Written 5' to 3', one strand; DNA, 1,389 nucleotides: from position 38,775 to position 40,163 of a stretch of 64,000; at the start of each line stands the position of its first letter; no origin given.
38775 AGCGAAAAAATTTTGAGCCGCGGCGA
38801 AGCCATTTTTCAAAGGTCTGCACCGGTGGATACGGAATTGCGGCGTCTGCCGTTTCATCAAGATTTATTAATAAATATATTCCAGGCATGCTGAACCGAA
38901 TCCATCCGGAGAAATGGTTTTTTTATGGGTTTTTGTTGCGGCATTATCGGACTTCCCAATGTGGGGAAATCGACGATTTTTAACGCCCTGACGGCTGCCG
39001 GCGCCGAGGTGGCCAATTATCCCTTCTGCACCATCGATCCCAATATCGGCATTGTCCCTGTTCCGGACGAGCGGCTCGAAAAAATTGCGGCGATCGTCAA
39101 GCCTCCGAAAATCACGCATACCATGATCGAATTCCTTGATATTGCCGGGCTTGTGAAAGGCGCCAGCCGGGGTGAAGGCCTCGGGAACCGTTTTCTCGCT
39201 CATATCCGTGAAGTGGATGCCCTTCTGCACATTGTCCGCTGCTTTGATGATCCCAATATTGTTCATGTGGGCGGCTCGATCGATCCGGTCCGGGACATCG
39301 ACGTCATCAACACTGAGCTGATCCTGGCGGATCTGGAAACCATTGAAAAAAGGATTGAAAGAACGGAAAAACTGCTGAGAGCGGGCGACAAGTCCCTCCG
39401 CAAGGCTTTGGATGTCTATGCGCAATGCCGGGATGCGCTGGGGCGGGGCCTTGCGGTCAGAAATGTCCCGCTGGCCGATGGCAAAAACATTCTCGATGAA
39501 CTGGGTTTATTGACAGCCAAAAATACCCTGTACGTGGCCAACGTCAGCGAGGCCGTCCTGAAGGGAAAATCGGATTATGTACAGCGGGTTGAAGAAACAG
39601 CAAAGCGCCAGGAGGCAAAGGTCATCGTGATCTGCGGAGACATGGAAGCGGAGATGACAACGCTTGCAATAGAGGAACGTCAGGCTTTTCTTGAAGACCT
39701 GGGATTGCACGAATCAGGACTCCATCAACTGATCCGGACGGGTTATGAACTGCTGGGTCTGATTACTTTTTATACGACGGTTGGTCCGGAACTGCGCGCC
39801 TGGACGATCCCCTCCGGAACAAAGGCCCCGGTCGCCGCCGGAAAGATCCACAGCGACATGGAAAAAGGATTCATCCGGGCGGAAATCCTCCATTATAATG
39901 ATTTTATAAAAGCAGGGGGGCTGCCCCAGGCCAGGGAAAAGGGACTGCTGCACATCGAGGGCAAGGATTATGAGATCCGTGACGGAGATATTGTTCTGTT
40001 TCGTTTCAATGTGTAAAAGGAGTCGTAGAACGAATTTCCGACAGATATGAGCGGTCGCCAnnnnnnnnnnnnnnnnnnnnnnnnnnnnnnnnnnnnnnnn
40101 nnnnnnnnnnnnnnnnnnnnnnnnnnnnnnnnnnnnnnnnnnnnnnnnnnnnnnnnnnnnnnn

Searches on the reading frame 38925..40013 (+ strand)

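Call 47: search_protein_families(library=pfam, proteins=[window:38925-40013:+], max_evalue=0.00001)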
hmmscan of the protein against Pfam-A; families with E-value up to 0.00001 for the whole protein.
window:38925-40013:+ (363 aa): 3 families
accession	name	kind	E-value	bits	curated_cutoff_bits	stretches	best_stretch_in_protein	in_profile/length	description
PF06071.19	YchF-GTPase_C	-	1.9e-33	114.9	27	1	279-362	1-84/84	Protein of unknown function (DUF933)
PF01926.29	MMR_HSR1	-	3.2e-22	79.2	21.9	1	5-107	2-85/113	50S ribosome-binding GTPase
PF02421.24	FeoB_N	-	1.4e-08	34.9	27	1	6-45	4-43/156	Ferrous iron transport protein B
